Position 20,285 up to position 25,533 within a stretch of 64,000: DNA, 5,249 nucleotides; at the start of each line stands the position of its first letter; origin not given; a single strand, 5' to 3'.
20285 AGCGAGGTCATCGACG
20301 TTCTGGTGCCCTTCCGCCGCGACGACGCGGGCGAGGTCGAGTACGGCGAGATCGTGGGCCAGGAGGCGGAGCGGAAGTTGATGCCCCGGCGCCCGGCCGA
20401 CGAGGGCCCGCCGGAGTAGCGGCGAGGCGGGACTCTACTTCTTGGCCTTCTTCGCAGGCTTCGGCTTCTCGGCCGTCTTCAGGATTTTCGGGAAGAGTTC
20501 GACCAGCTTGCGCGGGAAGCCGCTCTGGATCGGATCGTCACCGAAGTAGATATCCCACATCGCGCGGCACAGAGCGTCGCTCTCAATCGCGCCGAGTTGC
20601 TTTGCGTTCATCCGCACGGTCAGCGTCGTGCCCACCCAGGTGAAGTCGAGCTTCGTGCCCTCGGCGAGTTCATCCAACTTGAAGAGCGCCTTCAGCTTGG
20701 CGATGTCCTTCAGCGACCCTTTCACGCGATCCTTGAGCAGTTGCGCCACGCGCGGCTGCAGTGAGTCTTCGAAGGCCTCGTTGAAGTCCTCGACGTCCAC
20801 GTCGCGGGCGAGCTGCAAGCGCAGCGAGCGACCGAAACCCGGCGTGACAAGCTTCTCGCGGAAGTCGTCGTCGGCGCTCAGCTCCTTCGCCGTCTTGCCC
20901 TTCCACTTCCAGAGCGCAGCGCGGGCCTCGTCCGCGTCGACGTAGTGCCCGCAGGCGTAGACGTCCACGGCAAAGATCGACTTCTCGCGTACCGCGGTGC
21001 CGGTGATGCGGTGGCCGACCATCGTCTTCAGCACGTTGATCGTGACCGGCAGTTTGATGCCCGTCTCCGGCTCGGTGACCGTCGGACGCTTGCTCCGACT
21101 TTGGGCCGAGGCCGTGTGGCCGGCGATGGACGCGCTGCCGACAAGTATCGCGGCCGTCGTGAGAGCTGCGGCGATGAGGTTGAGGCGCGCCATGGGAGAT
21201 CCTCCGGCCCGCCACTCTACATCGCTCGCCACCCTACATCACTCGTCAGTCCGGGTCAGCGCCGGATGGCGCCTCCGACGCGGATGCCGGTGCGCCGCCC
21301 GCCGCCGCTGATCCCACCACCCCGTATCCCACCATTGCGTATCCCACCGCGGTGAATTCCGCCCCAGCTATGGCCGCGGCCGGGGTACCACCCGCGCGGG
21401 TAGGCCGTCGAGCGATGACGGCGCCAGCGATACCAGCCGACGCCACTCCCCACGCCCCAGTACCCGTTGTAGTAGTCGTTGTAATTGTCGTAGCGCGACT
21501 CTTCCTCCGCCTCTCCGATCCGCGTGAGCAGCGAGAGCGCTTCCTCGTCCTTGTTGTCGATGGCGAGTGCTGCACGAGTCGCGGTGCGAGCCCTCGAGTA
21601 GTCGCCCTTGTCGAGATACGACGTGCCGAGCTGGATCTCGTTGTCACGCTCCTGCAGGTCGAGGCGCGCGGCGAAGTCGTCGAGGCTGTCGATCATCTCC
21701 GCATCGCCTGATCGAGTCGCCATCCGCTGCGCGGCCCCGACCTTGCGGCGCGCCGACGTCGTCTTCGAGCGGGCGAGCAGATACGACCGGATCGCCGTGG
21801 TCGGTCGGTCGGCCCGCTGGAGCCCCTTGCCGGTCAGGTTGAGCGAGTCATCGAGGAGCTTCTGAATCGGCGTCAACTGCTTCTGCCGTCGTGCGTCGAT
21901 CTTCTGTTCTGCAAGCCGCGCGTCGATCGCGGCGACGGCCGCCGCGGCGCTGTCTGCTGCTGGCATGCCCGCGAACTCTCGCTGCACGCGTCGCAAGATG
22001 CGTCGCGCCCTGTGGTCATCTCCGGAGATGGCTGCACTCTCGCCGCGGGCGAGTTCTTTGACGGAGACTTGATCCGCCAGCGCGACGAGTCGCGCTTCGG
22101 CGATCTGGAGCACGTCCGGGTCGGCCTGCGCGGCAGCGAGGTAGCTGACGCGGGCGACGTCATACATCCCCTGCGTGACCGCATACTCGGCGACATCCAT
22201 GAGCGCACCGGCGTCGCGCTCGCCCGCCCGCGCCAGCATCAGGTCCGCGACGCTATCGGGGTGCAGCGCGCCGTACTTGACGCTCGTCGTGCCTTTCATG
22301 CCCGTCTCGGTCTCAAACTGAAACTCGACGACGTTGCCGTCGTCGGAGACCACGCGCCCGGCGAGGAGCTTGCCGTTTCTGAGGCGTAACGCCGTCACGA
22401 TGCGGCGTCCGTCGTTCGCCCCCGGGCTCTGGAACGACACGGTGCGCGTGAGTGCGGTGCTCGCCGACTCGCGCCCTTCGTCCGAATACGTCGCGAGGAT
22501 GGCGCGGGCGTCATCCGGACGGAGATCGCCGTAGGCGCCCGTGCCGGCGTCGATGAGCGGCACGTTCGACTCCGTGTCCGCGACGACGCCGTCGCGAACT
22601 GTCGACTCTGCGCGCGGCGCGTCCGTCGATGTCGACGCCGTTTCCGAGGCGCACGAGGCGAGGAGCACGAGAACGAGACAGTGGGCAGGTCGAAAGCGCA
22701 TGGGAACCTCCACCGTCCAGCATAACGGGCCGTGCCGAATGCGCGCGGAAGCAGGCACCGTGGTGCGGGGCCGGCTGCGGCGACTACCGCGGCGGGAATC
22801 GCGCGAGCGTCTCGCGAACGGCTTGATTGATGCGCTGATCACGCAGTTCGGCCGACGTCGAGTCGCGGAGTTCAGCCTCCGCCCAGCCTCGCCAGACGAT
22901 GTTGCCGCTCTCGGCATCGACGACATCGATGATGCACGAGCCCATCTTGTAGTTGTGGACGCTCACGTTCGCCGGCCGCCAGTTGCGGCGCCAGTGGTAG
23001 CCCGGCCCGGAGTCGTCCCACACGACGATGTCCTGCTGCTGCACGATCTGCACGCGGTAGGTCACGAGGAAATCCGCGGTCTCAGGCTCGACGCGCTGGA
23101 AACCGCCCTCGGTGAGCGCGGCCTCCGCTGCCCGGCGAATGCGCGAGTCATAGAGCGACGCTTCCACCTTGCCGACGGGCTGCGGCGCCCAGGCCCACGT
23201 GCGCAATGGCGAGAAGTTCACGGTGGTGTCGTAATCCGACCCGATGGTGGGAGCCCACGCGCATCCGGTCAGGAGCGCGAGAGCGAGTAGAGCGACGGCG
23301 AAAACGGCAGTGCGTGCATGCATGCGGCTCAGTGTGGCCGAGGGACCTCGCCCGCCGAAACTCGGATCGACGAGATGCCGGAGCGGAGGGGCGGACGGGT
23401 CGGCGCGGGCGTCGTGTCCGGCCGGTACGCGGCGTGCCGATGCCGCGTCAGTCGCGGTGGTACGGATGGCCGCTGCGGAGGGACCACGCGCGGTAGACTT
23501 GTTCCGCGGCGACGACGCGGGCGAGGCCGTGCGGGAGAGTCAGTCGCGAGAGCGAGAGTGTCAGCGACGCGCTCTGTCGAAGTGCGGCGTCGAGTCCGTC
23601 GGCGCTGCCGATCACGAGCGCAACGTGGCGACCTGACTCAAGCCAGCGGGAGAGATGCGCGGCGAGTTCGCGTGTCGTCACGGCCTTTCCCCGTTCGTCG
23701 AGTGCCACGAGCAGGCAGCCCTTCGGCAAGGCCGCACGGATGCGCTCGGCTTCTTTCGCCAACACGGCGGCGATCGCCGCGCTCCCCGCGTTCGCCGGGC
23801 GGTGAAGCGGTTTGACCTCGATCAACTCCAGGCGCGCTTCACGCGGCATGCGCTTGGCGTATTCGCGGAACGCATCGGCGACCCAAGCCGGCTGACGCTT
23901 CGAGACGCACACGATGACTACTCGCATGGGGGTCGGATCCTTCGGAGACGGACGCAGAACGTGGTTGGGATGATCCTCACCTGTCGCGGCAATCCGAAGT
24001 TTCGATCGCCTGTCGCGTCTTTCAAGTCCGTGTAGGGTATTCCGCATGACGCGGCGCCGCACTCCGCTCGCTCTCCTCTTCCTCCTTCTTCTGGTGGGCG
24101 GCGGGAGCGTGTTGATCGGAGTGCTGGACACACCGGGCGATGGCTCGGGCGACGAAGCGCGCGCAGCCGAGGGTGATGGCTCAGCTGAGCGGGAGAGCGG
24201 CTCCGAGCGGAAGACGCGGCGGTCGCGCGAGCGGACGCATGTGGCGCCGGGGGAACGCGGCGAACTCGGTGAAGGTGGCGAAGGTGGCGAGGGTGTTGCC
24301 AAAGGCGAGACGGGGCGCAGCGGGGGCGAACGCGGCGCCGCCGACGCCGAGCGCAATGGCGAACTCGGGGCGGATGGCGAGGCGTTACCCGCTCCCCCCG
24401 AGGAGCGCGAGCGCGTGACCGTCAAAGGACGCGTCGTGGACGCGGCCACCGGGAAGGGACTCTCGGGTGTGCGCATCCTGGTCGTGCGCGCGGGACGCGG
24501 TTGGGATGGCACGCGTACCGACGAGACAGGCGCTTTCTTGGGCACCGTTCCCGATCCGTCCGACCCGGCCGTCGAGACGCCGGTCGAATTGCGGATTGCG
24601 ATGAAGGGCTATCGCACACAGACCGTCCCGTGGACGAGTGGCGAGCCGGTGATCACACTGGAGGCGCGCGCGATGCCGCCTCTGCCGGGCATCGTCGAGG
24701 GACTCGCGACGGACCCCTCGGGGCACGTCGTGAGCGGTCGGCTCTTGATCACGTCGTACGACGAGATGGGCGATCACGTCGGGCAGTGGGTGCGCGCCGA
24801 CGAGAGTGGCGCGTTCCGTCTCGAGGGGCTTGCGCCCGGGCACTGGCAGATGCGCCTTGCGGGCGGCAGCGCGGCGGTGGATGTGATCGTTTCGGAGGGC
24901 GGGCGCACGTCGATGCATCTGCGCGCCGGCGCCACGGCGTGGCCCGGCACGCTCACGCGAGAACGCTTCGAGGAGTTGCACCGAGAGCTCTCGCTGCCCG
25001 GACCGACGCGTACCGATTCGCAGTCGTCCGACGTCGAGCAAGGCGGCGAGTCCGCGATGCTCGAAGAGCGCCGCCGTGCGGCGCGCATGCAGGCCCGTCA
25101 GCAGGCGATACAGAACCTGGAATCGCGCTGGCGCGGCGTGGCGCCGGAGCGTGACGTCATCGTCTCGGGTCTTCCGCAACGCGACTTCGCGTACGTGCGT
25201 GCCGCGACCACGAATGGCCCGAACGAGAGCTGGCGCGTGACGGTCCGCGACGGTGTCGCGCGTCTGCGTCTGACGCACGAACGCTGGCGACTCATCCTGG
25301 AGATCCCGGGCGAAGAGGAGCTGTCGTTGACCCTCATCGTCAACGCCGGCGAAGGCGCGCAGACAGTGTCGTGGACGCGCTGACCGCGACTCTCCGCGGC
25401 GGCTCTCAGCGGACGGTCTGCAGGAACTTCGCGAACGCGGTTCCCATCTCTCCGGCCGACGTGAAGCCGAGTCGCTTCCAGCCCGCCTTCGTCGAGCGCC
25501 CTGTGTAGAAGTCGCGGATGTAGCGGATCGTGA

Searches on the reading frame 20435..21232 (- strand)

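Call 39: search_protein_families(library=pfam, proteins=[window:20435-21232:-], max_evalue=0.001)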
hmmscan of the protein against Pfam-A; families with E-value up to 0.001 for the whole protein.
window:20435-21232:- (265 aa): 3 families
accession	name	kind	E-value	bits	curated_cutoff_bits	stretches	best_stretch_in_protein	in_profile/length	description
PF16036.10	Chalcone_3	-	1.2e-14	55.1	27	1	136-241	59-161/165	Chalcone isomerase-like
PF16035.10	Chalcone_2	-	7.6e-09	36.1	27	1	76-235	5-194/203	Chalcone isomerase like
PF02431.20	Chalcone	-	4.8e-06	26.6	27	1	79-206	29-153/203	Chalcone-flavanone isomerase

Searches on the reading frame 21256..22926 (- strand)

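Call 39: search_protein_families(library=pfam, proteins=[window:21256-22926:-], max_evalue=0.001)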
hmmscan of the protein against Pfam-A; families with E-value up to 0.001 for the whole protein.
window:21256-22926:- (556 aa): 1 family
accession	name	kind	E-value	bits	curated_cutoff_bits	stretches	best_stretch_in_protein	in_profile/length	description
PF07719.23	TPR_2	-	1.9e-06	28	27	0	432-459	6-33/34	Tetratricopeptide repeat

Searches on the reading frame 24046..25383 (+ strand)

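Call 39: search_protein_families(library=pfam, proteins=[window:24046-25383:+], max_evalue=0.001)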
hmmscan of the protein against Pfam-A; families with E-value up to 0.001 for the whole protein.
window:24046-25383:+ (445 aa): 2 families
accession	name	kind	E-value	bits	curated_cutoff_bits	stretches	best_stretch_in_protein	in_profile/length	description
PF13620.12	CarboxypepD_reg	-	1.5e-12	48.1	32.3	1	125-195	1-65/82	Carboxypeptidase regulatory-like domain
PF13715.12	CarbopepD_reg_2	-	5.9e-05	23.4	32.2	1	126-198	1-64/88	CarboxypepD_reg-like domain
